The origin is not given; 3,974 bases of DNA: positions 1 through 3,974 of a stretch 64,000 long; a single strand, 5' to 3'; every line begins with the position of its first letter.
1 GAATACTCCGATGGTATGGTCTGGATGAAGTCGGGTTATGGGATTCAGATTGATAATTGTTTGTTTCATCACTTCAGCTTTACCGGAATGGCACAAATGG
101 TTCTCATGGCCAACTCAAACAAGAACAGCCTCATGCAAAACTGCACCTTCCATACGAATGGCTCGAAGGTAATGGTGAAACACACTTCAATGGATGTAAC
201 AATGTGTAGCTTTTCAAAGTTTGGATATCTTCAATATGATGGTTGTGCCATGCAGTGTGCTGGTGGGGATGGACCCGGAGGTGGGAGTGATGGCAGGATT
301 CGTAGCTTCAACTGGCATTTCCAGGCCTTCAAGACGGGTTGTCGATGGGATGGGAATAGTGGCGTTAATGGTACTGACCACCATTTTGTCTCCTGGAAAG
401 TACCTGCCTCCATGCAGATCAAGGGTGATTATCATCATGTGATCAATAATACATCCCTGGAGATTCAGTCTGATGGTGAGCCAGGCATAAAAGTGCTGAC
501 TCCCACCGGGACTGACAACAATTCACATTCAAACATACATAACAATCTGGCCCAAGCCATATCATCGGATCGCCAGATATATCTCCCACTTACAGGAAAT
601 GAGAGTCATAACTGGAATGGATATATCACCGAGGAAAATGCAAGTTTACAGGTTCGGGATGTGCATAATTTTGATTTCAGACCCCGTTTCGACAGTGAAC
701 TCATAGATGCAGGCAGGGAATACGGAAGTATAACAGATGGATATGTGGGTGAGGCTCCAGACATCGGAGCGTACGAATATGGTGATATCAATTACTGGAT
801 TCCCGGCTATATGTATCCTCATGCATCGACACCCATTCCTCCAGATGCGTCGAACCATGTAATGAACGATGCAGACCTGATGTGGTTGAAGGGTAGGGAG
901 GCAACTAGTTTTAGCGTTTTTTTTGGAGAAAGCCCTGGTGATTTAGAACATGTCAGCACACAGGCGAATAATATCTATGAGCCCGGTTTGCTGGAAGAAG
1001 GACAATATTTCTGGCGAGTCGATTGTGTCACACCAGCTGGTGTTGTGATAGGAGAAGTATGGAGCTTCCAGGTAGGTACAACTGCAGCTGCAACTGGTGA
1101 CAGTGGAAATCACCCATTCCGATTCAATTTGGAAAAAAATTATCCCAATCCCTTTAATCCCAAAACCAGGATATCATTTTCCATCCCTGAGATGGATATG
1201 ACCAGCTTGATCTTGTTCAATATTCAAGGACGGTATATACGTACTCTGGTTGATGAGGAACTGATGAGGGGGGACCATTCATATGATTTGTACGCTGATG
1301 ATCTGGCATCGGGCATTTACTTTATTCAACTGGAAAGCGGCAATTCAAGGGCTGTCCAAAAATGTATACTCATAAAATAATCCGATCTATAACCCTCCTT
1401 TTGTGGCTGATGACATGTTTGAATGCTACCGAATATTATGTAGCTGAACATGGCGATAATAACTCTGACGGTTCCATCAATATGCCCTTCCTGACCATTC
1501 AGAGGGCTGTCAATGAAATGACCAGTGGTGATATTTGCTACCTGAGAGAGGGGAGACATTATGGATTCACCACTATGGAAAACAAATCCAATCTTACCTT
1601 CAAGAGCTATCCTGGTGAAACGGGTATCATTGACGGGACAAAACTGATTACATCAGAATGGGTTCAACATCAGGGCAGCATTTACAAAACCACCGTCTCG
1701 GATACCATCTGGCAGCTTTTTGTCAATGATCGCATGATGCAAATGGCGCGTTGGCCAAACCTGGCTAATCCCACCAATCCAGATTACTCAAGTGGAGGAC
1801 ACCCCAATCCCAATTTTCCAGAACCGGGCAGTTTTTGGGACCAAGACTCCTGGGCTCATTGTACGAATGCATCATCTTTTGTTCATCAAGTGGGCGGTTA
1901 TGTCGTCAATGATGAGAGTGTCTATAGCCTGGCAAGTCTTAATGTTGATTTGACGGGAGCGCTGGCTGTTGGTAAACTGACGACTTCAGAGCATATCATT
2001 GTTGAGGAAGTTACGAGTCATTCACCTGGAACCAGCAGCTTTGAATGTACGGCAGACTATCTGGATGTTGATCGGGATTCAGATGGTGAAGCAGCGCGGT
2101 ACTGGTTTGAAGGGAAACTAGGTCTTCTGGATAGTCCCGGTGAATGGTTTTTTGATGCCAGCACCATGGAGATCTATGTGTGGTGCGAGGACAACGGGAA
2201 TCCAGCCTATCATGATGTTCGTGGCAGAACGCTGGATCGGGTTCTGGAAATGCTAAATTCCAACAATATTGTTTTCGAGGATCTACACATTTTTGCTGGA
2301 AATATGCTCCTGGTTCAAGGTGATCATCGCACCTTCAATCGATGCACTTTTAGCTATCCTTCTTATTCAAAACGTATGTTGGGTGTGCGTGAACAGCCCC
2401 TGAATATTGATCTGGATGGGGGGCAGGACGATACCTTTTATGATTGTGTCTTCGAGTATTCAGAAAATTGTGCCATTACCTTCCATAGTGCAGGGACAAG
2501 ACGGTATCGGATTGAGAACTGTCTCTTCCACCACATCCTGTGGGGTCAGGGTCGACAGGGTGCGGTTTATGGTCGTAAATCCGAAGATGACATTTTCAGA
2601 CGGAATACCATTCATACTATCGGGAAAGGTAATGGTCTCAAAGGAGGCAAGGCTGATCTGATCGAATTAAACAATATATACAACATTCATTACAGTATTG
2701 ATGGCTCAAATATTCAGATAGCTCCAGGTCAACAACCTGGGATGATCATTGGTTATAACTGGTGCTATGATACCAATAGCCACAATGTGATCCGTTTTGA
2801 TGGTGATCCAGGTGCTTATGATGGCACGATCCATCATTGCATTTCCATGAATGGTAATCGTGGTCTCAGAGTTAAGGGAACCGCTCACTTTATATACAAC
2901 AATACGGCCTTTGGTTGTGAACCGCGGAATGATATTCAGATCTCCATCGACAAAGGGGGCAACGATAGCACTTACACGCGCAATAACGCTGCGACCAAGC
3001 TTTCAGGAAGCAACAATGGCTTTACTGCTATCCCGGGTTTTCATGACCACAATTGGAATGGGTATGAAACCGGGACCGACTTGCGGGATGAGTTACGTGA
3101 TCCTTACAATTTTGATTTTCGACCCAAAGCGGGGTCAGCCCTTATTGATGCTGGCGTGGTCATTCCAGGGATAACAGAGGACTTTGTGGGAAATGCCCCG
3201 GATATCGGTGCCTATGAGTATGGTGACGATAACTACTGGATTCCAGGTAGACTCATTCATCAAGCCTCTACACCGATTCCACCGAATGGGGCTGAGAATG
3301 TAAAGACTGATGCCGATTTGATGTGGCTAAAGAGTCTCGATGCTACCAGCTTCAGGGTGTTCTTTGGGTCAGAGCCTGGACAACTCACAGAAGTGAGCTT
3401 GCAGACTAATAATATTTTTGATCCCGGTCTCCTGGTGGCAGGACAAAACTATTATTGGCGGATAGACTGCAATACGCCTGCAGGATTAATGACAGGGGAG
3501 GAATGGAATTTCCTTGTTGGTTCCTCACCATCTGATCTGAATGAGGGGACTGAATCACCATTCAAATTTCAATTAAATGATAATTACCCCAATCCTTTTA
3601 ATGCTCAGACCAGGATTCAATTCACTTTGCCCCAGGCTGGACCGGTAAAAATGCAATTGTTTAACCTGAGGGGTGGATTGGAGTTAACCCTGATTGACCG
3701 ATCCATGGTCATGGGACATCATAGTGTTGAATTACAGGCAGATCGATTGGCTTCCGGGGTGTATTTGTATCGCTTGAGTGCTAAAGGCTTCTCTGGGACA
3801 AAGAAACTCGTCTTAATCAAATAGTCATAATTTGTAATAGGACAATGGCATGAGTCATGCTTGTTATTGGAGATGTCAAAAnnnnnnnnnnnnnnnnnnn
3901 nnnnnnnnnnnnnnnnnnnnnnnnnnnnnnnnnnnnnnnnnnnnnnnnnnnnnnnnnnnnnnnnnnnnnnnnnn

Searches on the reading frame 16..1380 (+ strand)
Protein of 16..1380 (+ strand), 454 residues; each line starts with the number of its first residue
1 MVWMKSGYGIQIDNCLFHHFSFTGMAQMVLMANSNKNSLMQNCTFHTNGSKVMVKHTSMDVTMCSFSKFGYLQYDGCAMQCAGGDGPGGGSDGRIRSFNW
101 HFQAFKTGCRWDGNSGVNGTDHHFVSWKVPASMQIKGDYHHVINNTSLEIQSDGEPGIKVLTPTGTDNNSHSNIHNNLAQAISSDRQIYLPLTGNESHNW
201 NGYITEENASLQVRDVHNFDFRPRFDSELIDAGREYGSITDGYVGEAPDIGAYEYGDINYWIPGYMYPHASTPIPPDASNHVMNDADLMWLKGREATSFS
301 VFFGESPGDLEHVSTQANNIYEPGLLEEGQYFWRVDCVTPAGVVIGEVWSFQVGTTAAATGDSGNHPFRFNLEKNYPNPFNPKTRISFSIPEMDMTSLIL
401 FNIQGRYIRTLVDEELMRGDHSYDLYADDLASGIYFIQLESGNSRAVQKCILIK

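Call 10: search_protein_families(library=pfam, proteins=[window:16-1380:+], max_evalue=0.001)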
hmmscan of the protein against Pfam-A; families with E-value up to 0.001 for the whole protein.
window:16-1380:+ (454 aa): 1 family
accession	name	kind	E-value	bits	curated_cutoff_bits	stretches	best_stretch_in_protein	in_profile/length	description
PF18962.6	Por_Secre_tail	-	2.9e-09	37.5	27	1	376-451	2-74/75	Secretion system C-terminal sorting domain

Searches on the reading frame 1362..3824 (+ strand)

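Call 10: search_protein_families(library=pfam, proteins=[window:1362-3824:+], max_evalue=0.001)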
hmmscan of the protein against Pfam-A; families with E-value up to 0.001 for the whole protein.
window:1362-3824:+ (820 aa): 1 family
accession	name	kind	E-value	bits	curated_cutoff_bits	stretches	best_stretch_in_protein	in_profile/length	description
PF18962.6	Por_Secre_tail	-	1.3e-06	29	27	1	742-817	2-74/75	Secretion system C-terminal sorting domain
